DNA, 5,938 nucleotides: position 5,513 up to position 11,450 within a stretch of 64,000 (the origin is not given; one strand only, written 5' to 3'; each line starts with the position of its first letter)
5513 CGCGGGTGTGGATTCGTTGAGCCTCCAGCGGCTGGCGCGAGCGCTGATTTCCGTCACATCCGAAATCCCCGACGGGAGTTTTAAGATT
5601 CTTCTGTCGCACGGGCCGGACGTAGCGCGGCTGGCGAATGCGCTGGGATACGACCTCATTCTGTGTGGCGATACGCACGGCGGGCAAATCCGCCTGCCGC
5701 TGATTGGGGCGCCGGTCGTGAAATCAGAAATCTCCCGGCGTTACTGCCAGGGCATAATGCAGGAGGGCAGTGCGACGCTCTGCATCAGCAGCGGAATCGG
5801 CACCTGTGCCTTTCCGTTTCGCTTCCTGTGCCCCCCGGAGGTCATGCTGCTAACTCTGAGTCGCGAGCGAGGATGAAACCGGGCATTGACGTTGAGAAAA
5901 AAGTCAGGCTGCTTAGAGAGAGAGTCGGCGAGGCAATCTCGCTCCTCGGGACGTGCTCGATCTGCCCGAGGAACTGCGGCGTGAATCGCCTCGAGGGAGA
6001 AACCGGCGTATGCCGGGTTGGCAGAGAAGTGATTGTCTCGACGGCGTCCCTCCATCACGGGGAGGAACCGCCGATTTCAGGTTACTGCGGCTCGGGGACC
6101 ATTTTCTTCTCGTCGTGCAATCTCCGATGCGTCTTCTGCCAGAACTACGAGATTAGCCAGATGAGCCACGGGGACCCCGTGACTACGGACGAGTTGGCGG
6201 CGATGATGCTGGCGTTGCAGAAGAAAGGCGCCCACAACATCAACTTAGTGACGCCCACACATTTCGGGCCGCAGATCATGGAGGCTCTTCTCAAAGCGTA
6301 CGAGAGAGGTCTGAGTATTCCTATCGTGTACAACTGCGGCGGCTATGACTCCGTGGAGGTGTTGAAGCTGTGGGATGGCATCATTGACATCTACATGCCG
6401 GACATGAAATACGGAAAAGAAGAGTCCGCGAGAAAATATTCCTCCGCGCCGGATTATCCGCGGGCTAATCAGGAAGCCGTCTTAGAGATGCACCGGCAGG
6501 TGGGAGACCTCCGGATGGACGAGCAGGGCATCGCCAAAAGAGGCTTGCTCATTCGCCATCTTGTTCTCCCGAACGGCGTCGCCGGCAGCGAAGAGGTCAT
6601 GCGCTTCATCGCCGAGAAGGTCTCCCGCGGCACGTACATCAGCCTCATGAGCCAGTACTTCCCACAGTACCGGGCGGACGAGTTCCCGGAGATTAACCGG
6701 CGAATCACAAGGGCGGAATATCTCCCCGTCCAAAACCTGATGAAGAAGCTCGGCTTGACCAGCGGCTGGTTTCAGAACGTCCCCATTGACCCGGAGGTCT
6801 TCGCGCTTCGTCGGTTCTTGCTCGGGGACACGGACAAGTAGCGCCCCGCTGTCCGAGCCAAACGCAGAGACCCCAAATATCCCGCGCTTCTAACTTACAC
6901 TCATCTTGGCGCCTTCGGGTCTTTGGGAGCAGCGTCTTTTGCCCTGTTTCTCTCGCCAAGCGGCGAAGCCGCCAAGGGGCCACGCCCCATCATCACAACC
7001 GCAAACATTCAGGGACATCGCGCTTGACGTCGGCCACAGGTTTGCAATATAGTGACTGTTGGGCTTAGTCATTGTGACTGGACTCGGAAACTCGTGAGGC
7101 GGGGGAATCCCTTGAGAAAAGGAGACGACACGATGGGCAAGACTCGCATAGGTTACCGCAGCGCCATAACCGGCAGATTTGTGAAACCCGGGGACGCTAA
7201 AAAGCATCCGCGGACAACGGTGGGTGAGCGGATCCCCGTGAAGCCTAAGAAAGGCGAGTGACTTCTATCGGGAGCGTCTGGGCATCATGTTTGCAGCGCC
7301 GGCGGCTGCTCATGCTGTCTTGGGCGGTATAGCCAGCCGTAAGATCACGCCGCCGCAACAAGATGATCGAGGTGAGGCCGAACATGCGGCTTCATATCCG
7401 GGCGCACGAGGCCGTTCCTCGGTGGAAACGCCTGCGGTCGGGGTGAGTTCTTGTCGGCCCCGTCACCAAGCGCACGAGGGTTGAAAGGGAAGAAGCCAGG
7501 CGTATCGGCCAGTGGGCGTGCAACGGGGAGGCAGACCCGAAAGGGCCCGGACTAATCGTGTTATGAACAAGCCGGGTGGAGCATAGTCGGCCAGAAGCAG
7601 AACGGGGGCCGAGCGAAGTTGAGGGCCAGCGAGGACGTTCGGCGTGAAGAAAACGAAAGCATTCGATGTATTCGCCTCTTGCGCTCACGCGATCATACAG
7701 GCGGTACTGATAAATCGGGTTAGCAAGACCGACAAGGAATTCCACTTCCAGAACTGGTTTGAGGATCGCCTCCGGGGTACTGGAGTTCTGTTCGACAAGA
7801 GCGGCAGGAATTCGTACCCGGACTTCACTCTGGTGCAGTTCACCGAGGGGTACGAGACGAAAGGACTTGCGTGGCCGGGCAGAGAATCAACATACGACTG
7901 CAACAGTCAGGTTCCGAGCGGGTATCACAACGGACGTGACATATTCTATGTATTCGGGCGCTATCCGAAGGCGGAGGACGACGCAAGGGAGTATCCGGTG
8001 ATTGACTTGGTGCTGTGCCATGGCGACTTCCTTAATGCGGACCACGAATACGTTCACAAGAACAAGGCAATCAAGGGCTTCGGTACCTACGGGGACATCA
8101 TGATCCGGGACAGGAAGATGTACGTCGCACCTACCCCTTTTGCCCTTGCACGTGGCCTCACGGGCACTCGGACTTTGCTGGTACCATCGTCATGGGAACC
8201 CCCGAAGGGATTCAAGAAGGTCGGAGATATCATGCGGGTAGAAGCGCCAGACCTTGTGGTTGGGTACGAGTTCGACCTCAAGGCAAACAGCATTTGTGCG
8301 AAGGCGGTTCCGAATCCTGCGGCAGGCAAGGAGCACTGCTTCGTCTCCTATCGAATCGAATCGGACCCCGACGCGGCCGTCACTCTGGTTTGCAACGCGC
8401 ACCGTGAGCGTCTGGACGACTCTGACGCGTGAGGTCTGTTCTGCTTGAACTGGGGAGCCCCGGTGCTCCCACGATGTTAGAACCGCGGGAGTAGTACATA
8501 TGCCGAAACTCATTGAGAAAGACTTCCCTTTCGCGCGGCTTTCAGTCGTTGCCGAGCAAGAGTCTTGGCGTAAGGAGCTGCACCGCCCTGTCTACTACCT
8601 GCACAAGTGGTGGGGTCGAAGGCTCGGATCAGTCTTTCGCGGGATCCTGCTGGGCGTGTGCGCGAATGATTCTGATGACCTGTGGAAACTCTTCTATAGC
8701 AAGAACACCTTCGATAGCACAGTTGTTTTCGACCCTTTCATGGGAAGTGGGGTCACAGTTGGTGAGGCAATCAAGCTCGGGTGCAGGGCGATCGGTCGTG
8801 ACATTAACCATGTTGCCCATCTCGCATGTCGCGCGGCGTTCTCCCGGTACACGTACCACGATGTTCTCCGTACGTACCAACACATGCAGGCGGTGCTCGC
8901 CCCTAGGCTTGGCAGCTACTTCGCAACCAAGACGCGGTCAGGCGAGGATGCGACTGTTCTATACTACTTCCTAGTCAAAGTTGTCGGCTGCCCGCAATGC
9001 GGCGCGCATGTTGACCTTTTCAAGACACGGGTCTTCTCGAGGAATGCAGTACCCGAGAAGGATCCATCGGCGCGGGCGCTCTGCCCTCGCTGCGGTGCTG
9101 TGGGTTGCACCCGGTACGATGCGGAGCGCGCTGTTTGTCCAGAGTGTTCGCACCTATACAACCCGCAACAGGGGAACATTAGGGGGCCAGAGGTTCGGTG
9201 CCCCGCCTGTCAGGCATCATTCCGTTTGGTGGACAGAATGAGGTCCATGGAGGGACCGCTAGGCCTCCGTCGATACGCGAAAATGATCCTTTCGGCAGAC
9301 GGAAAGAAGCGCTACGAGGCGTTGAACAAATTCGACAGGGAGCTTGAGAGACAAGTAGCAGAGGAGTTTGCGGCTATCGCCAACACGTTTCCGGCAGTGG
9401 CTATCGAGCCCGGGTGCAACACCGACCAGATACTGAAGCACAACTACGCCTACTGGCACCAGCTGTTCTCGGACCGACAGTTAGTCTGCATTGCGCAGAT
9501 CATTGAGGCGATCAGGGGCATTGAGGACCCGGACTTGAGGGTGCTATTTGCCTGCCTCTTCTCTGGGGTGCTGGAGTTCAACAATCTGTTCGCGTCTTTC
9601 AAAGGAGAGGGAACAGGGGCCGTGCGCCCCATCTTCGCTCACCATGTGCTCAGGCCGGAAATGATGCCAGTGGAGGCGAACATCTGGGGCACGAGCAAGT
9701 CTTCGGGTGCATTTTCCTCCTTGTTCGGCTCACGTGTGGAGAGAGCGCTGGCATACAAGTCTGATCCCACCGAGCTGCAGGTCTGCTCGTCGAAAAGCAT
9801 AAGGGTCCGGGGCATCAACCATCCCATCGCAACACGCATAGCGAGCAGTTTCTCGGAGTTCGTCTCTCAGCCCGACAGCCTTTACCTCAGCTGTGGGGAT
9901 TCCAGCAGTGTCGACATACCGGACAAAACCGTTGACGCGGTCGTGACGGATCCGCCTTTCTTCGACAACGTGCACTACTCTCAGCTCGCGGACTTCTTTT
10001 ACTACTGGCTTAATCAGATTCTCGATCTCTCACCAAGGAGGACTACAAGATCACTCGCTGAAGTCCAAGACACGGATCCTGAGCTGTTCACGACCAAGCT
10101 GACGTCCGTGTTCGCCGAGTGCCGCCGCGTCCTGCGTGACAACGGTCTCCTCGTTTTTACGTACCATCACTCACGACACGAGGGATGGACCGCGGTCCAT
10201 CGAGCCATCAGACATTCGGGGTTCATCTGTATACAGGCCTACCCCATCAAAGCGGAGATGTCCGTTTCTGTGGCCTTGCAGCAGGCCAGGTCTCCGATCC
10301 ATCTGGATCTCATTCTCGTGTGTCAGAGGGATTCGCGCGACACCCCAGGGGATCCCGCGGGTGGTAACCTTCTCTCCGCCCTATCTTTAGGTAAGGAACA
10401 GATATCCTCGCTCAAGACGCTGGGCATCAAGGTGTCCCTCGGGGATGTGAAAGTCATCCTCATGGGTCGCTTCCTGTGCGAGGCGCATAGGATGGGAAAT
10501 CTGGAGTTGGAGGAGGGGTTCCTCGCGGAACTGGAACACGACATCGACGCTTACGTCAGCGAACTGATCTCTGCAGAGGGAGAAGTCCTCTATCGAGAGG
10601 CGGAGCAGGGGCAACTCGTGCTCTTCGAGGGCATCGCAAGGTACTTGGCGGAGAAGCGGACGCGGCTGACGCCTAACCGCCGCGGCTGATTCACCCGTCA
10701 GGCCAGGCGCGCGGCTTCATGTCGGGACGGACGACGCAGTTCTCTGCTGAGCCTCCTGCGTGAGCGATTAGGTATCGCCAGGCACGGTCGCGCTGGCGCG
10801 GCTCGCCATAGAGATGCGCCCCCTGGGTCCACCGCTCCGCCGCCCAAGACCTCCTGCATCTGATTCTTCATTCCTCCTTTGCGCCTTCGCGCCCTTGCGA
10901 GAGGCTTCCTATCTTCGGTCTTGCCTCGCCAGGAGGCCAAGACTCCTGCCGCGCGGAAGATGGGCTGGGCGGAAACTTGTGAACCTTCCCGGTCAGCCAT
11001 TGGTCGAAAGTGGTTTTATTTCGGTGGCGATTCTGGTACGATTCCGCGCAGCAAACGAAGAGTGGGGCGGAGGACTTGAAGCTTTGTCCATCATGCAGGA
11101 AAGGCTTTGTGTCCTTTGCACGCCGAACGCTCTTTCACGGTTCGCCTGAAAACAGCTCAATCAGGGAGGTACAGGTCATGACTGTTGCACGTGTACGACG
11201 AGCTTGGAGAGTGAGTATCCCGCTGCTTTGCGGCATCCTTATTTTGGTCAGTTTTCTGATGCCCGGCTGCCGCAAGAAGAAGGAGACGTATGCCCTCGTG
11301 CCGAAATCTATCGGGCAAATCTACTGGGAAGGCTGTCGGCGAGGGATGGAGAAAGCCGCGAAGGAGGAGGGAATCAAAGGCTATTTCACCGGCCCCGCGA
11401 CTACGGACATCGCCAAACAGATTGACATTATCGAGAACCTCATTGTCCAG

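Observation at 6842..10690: Lower-GC ~3.9-kb island: small basic ORF, unexplained 380-bp spacer, PD-(D/E)xK nuclease and DUF1156/COG1743 Zn-ribbon DNA methyltransferase (candidate R-M/defence module)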

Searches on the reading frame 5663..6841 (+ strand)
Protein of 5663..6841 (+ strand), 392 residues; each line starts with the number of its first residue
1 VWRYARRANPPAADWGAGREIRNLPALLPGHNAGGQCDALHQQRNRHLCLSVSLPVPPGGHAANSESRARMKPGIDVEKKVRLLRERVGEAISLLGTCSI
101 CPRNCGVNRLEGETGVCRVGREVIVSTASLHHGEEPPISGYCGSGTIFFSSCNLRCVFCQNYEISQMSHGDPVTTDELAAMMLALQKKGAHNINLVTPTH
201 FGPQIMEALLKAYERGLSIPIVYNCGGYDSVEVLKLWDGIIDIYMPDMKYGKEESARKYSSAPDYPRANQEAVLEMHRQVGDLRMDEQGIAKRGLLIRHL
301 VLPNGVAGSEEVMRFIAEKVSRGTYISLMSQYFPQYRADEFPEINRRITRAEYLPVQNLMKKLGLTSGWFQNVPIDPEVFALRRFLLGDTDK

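Call 3: search_protein_families(library=pfam, proteins=[window:5663-6841:+], max_evalue=0.1)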
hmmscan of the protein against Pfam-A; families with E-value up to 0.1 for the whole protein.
window:5663-6841:+ (392 aa): 2 families
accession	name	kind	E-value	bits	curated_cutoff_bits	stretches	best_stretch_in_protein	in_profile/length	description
PF04055.27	Radical_SAM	-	5.5e-11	43.4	29.5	1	147-281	2-137/166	Radical SAM superfamily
PF13353.11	Fer4_12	-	0.00017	22.4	22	1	146-196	9-59/137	4Fe-4S single cluster domain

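Call 38: find_related_loci(query=window:5873-6838:+, collection=metagenome_contigs, flank=7000)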
Query seq(322 aa) (322 aa) in metagenome_contigs; peptide patterns used: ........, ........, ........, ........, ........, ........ (x = any residue, [..] = any of these).
600 stretches matched a pattern (row limit reached: there are more); 595 encode a relative of the query (tblastn E <= 1e-3); the best 80 are kept; 80 distinct loci.
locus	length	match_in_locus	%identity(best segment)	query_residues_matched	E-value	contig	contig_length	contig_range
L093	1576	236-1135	62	2-301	1e-143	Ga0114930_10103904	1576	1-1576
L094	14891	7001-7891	61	6-302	8e-128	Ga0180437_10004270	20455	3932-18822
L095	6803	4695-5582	61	6-301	1e-126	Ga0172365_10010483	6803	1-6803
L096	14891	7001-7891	58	6-302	2e-124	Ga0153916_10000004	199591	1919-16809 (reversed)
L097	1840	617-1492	62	12-303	1e-132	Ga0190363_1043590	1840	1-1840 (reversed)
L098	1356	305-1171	60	14-301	1e-126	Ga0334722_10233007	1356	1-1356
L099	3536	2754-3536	64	6-266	3e-119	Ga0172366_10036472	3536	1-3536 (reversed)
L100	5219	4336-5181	57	7-295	4e-115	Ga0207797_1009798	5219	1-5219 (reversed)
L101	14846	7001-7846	60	14-295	1e-114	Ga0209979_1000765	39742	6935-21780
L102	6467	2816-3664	58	14-296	3e-114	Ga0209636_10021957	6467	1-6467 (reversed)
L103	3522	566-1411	59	14-295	3e-116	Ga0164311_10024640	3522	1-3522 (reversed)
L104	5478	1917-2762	58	14-295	1e-113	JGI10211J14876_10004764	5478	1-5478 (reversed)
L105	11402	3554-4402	58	14-296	7e-113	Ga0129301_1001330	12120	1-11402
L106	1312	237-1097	57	14-301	2e-122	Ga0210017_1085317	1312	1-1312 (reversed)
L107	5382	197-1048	60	14-296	5e-112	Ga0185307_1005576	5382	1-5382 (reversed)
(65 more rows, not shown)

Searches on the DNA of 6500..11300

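Call 7: search_rna_families(source=window, start=6500, end=11300, threshold=evalue, max_evalue=1)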
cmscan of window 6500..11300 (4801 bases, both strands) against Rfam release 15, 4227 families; matches with E-value up to 1: 0.
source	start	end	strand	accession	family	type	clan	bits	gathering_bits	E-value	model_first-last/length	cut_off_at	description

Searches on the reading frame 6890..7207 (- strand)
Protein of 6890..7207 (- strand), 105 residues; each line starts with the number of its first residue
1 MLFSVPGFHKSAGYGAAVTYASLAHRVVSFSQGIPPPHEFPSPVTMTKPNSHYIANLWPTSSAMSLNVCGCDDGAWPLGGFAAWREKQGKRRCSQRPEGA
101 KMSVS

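Call 66: search_protein_families(library=pfam, proteins=[window:6890-7207:-], max_evalue=1)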
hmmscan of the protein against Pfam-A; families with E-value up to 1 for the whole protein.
window:6890-7207:- (105 aa): 1 family
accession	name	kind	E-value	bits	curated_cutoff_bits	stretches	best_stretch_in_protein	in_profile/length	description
PF07526.16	POX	-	0.071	14.1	27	1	7-30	101-124/134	Associated with HOX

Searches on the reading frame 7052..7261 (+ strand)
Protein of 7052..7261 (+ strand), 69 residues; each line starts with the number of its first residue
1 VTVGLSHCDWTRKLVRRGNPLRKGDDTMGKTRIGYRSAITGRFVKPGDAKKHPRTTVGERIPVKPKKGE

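Call 3: search_protein_families(library=pfam, proteins=[window:7052-7261:+], max_evalue=0.1)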
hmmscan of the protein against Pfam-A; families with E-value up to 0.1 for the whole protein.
window:7052-7261:+ (69 aa): 0 families

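Call 4: search_protein_families(library=padloc, proteins=[window:7052-7261:+], max_evalue=0.1)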
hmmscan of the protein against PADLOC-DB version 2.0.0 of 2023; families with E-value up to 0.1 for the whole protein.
window:7052-7261:+ (69 aa): 0 families

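Call 5: search_protein_families(library=ncbifam, proteins=[window:7052-7261:+], max_evalue=0.1)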
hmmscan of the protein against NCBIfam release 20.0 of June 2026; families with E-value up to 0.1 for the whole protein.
window:7052-7261:+ (69 aa): 0 families

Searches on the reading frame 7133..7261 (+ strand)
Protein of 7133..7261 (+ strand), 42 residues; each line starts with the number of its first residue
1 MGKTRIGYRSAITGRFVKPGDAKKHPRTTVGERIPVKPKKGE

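Call 34: find_homologous_proteins(query=window:7133-7258:+, max_evalue=0.01)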
Query seq(42 aa) (42 aa): 8 proteins with E <= 0.01 among 9 candidates.
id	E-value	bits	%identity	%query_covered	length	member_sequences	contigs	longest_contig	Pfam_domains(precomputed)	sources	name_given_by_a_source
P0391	4.6e-20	86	100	100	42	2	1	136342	-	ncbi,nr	ncbi:MAG: hypothetical protein Q8Q12_20535 [bacterium]|nr:hypothetical protein [bacterium]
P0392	2.0e-10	57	74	100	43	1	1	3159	-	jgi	jgi:hypothetical protein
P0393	8.8e-10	55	74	100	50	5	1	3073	-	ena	-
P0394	4.8e-9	53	73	95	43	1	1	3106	-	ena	-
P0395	5.9e-9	52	70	100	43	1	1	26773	-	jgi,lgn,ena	-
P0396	8.5e-9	52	76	81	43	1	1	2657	-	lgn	-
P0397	2.2e-5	41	78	55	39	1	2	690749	-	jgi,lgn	jgi:hypothetical protein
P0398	1.8e-4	39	88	57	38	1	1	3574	-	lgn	-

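Call 35: find_encoding_contigs(protein=P0392, flank=6000, max_places=3)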
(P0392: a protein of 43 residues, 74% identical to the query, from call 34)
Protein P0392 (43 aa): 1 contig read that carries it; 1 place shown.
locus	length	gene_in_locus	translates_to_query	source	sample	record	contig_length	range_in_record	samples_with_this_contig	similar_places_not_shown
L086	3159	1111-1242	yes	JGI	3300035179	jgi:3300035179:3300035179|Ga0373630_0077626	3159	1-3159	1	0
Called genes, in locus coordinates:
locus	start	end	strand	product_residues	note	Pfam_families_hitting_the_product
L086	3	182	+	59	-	?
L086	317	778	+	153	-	-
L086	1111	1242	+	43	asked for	-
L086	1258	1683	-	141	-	PF24250:HVO_2718 (faint), PF13022:HTH_Tnp_1_2 (faint), PF01381:HTH_3, PF13411:MerR_1 (faint), PF13560:HTH_31 (weak), PF01381:HTH_3, PF12844:HTH_19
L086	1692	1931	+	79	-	PF01078:Mg_chelatase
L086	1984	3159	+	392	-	?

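Call 36: find_encoding_contigs(protein=P0395, flank=6000, max_places=3)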
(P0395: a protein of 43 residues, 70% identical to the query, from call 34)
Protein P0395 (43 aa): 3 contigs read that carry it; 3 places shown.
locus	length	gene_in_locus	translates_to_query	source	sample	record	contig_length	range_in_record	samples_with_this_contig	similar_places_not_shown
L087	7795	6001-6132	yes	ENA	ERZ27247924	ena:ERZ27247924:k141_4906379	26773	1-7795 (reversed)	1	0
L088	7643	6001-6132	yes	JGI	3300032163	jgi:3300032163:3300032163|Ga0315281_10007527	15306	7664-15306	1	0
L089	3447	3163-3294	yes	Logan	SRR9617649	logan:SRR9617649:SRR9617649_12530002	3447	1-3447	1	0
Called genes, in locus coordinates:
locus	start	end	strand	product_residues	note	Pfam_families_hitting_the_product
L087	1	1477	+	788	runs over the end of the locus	PF07719:TPR_2 (faint), PF13432:TPR_16 (weak), PF14559:TPR_19 (faint), PF17874:TPR_MalT (faint), PF00515:TPR_1 (faint), PF07721:TPR_4 (faint), PF13174:TPR_6 (faint), PF13181:TPR_8 (faint), +6 more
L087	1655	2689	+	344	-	PF01548:DEDD_Tnp_IS110, PF02371:Transposase_20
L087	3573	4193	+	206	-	-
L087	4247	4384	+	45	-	-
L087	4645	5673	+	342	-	PF07478:Dala_Dala_lig_C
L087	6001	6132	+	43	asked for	-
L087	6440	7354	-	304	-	-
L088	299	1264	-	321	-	-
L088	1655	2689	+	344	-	PF01548:DEDD_Tnp_IS110, PF02371:Transposase_20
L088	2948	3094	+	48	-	-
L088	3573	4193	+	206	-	-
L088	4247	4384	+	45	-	-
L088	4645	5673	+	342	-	PF07478:Dala_Dala_lig_C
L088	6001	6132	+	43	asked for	-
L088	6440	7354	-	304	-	-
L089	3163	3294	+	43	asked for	-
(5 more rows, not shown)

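Call 37: find_encoding_contigs(protein=P0397, flank=6000, max_places=3)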
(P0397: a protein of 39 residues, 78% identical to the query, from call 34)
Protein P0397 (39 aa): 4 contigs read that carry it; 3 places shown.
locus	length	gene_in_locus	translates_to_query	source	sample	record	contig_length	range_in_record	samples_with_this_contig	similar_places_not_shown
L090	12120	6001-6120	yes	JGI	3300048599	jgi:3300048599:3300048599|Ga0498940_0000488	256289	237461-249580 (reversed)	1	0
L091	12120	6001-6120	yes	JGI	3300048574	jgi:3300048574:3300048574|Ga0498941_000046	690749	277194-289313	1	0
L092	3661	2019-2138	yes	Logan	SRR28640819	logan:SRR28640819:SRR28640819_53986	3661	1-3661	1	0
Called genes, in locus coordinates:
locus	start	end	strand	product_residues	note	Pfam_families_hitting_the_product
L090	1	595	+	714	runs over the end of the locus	PF01555:N6_N4_Mtase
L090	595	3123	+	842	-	PF04851:ResIII, PF27151:YagJ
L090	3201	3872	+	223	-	PF14487:DarT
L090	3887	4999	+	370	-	PF01661:Macro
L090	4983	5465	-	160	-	PF06114:Peptidase_M78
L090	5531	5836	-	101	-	PF12844:HTH_19, PF13560:HTH_31, PF01381:HTH_3, PF13443:HTH_26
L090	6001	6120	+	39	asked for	-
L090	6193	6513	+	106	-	-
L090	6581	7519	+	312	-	-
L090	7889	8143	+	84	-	-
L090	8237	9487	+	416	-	PF07992:Pyr_redox_2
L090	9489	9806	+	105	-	PF04358:DsrC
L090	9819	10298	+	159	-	PF02635:DsrE (faint), PF13686:DrsE_2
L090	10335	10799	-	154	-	-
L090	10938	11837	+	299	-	-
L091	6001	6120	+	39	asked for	-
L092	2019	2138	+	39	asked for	-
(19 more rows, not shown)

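Call 65: search_protein_families(library=phrogs, proteins=[window:7133-7261:+], max_evalue=0.01)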
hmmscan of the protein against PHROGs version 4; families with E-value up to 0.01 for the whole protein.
window:7133-7261:+ (42 aa): 0 families

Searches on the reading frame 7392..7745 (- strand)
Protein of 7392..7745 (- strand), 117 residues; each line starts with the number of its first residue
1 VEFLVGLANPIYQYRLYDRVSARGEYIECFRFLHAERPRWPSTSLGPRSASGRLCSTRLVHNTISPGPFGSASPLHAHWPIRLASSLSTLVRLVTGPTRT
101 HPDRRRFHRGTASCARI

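Call 66: search_protein_families(library=pfam, proteins=[window:7392-7745:-], max_evalue=1)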
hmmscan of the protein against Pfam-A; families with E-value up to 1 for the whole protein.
window:7392-7745:- (117 aa): 0 families
